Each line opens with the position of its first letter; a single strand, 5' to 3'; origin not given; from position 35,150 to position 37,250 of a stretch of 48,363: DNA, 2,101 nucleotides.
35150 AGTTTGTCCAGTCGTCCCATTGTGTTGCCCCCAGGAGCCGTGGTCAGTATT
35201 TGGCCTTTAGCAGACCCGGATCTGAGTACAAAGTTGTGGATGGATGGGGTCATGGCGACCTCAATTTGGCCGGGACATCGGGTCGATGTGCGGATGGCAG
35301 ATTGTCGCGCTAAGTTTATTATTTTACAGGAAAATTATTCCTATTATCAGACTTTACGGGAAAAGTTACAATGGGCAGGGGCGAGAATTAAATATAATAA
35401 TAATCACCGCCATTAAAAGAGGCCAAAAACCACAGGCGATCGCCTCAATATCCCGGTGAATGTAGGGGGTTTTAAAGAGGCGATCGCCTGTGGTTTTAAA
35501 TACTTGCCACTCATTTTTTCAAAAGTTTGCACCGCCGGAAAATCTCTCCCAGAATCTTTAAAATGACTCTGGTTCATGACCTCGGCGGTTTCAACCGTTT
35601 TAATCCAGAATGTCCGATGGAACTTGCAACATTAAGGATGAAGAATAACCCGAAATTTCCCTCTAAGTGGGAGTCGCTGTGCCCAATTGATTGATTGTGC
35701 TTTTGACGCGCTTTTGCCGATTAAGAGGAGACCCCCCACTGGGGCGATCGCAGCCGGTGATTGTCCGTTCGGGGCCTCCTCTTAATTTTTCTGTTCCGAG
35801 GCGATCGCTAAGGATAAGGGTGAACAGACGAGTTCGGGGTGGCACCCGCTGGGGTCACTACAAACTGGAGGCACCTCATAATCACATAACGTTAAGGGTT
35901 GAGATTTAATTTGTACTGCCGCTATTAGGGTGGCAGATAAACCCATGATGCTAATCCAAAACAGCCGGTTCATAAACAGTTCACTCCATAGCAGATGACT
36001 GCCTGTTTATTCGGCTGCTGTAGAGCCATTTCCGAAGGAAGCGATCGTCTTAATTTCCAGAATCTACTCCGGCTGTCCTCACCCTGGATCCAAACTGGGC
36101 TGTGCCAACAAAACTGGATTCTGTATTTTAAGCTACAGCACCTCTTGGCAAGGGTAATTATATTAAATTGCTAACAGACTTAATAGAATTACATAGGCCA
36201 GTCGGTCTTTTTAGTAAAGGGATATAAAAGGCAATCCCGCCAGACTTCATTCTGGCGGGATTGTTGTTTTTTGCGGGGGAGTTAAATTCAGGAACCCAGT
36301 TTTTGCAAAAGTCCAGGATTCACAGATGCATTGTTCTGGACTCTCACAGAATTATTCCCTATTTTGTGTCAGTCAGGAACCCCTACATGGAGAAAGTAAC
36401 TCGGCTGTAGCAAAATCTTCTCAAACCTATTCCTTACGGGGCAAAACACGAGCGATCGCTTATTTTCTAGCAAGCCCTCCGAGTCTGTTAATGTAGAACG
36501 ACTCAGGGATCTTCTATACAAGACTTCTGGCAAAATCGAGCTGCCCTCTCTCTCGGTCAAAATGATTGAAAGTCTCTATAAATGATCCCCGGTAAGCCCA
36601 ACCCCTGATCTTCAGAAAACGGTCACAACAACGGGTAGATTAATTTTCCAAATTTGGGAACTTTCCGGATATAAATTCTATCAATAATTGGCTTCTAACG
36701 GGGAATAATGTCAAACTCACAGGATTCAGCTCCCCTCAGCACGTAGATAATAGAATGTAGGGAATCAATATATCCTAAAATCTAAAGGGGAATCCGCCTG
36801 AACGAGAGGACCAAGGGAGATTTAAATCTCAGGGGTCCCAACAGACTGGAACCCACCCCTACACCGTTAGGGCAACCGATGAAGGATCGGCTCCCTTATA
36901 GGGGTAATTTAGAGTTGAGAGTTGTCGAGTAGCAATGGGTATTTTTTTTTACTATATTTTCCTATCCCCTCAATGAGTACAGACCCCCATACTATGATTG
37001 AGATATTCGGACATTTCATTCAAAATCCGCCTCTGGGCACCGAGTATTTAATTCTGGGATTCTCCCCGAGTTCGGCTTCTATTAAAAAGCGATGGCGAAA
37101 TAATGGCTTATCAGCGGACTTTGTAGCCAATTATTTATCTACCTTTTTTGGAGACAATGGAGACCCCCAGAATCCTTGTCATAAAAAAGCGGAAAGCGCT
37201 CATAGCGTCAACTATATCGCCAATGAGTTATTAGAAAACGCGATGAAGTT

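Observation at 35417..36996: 1.5-kb gene-free tract with an orphan terminator, likely holding unannotated small RNA(s)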

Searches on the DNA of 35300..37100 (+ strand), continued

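Call 69: search_with_rna_model(model_id=R1, sources=[L113, L114], max_evalue=10, show_alignments=3)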
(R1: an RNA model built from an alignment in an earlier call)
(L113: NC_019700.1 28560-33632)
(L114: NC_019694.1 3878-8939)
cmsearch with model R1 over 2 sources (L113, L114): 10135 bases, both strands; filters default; matches with E-value up to 10: 5.
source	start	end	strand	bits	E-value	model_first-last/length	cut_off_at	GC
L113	2464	2570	+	68.8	1.3e-14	1-110/110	no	0.42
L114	2460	2571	+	66.8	3.9e-14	1-110/110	no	0.44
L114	2528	2560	-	22.7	0.0017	67-99/110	no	0.58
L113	2528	2558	-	21.2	0.0039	68-98/110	no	0.61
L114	4829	4919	-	16.3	0.061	1-110/110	no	0.43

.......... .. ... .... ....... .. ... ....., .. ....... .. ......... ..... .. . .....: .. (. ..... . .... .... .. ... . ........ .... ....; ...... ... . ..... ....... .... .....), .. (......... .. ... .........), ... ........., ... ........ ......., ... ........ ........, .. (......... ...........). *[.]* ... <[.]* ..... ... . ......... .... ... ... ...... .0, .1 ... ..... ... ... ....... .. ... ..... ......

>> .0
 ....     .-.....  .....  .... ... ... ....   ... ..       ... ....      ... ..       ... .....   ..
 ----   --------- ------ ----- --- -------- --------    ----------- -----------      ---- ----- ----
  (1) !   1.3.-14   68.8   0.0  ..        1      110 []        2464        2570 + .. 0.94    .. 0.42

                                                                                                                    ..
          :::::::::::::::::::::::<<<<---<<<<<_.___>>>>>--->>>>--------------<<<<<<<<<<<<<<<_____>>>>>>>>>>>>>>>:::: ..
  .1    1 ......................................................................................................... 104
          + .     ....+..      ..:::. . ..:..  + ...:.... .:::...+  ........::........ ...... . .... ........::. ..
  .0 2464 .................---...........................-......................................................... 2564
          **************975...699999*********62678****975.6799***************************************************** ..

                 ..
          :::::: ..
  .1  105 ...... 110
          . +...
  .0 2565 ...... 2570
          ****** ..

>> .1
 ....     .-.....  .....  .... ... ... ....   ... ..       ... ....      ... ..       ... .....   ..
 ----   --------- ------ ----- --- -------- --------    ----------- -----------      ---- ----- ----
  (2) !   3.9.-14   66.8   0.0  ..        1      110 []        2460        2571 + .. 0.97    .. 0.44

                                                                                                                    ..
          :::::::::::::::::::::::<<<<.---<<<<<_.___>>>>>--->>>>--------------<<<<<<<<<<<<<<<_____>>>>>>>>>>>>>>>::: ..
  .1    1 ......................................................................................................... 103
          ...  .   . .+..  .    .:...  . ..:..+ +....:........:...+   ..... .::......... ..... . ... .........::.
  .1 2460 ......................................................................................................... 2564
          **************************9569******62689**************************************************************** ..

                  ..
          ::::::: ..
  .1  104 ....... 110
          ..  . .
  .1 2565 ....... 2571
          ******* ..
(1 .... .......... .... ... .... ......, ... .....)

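Call 70: search_dna_similar(query=L113:2300-2600:+, collection=plasmids, mode=distant, max_rows=30, max_evalue=0.001)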
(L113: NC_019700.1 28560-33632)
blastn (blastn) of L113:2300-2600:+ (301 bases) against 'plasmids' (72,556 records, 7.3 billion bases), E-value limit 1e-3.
Records with a match: 2; places in all: 2; records where one place covers at least 80% of the query: 2.
Best place of each record, by identity: >=99% 1; 60-80% 1.
By first word of the organism name: Oscillatoria 2.
By predicted mobility (MOB-suite, as given by PLSDB): non-mobilizable 1; mobilizable 1.
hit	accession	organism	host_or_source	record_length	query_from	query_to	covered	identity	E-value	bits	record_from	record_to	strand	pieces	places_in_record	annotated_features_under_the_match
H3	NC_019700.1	Oscillatoria acuminata PCC 6304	-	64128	1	301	100%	100.0%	3e-152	544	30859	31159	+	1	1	none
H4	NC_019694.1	Oscillatoria acuminata PCC 6304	-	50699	13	267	85%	77.4%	1e-43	183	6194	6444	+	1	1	hypothetical protein (x2)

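Call 73: search_with_rna_model(model_id=R1, sources=[L115, L116, L117, L118, L119, L120], max_evalue=1, show_alignments=2)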
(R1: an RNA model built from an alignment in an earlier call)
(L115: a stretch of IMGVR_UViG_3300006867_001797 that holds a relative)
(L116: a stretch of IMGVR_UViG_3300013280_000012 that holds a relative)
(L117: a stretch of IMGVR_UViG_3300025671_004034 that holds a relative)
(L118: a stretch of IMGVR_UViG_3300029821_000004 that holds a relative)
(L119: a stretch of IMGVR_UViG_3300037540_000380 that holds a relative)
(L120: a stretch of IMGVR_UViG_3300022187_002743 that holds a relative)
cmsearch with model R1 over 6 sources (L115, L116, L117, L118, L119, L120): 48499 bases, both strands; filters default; matches with E-value up to 1: 0.
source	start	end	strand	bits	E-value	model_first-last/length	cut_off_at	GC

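Call 74: search_with_rna_model(model_id=R1, sources=[window, L001, L002, L004, L005, L009, L035, L081, L082, L113, L114], max_evalue=1e-10, make_alignment=true)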
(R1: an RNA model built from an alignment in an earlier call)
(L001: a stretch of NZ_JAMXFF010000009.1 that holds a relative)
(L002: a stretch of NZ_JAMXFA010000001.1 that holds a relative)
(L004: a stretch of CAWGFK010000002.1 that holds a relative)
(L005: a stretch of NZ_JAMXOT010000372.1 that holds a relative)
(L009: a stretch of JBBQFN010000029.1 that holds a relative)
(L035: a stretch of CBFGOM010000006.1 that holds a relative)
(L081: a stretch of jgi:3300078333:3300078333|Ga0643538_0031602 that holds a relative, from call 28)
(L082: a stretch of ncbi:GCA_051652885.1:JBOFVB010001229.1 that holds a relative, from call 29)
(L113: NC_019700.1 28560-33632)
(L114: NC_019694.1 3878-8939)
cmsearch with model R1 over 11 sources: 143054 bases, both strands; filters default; matches with E-value up to 1e-10: 11.
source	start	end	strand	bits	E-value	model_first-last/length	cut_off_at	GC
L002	7711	7820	+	132.3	8.7e-29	1-110/110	no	0.38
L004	7712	7821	+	131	1.7e-28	1-110/110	no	0.38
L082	3673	3782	-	127.6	1.1e-27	1-110/110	no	0.39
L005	7712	7821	+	126.3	2.4e-27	1-110/110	no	0.37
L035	7681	7790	+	126.3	2.4e-27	1-110/110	no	0.36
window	36165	36275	+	126.1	2.6e-27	1-110/110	no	0.4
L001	7727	7836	+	124.6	6.1e-27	1-110/110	no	0.39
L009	7706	7815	+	116.9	4.5e-25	1-110/110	no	0.39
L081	481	590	-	115.1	1.2e-24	1-110/110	no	0.39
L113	2464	2570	+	68.8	1.8e-13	1-110/110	no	0.42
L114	2460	2571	+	66.8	5.4e-13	1-110/110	no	0.44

Alignment A4: 11 matches aligned to the model, 113 columns, each read 5' to 3' on its own strand. Consensus structure (alignment columns), stored with it:
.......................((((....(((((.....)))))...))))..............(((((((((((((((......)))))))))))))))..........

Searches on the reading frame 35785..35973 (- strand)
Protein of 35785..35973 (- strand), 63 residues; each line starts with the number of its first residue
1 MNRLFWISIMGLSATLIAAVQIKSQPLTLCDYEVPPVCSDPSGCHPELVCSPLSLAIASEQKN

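Call 26: find_homologous_proteins(query=window:35785-35973:-, max_evalue=0.01)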
Query seq(63 aa) (63 aa): 6 proteins with E <= 0.01 among 7 candidates.
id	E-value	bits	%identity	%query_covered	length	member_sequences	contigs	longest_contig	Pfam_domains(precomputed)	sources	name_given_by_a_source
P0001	1.5e-30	121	90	100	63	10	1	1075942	-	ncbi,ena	-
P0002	2.6e-29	117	89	100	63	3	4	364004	-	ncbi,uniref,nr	ncbi:hypothetical protein [Laspinema olomoucense]|uniref:Uncharacterized protein n=1 Tax=Laspinema o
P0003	3.4e-26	108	79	100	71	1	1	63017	-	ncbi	-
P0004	1.1e-23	100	73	98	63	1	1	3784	-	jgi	jgi:hypothetical protein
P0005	1.5e-22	96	87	86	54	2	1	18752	-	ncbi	ncbi:MAG: hypothetical protein ACRC8Y_21510 [Chroococcales cyanobacterium]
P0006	4.8e-22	95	87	86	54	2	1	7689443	-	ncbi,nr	ncbi:hypothetical protein [Oscillatoria acuminata]|nr:hypothetical protein [Oscillatoria acuminata]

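Call 27: find_encoding_contigs(protein=P0006, flank=4000, max_places=3)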
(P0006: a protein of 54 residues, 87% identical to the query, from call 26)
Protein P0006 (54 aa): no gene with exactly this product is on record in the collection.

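Call 28: find_encoding_contigs(protein=P0004, flank=4000, max_places=3)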
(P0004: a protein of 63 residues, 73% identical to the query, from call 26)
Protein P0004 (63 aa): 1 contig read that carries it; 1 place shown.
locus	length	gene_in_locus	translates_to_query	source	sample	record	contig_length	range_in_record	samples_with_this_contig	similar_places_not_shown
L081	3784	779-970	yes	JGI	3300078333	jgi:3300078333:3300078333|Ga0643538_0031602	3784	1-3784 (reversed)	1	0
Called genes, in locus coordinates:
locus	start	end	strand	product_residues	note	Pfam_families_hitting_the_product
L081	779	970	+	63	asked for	-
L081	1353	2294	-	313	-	PF01513:NAD_kinase, PF20143:NAD_kinase_C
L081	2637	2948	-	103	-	PF00420:Oxidored_q2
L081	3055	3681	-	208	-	PF00499:Oxidored_q3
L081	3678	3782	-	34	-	?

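Call 29: find_encoding_contigs(protein=P0005, flank=4000, max_places=3)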
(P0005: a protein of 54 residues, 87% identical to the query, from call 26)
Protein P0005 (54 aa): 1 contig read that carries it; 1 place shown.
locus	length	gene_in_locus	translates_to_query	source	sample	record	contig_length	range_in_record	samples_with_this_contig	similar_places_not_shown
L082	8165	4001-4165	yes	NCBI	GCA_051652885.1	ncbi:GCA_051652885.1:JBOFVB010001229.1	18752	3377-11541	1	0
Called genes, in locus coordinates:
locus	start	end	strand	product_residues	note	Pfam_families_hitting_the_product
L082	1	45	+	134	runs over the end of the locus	PF13326:PSII_Pbs27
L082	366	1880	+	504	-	-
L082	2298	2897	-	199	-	PF19788:DUF6272 (weak)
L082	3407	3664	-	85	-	-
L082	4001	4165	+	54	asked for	-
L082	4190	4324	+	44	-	-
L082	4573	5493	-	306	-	PF01513:NAD_kinase, PF20143:NAD_kinase_C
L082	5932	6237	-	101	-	PF00420:Oxidored_q2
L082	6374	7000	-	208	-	PF00499:Oxidored_q3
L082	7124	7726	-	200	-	PF13746:Fer4_18 (faint), PF13534:Fer4_17 (faint), PF13484:Fer4_16 (faint), PF00037:Fer4 (weak), PF13237:Fer4_10, PF12838:Fer4_7, PF13187:Fer4_9 (weak), PF00037:Fer4 (weak), +2 more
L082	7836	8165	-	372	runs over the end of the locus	PF00146:NADHdh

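Call 45: search_protein_families(library=pfam, proteins=[window:35785-35973:-], max_evalue=0.01)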
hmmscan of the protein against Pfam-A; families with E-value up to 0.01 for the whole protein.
seq(63 aa): 0 families

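Call 60: search_protein_representatives(alignment_id=A3)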
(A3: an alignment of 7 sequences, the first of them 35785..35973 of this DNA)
Query: 7 sequences, 63 profile positions. Proteins with E-value up to 0.001 (for the whole library): 5; up to 1e-10: 2; up to 1e-30: 1. The best 5 are listed.
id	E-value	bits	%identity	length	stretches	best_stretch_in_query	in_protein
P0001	2.0e-39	149.3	-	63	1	1-63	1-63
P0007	9.9e-22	92.6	-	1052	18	13-42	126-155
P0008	2.8e-08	49.5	-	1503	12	21-60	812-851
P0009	3.2e-04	36.6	-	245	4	43-57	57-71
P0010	6.2e-04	35.6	-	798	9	14-36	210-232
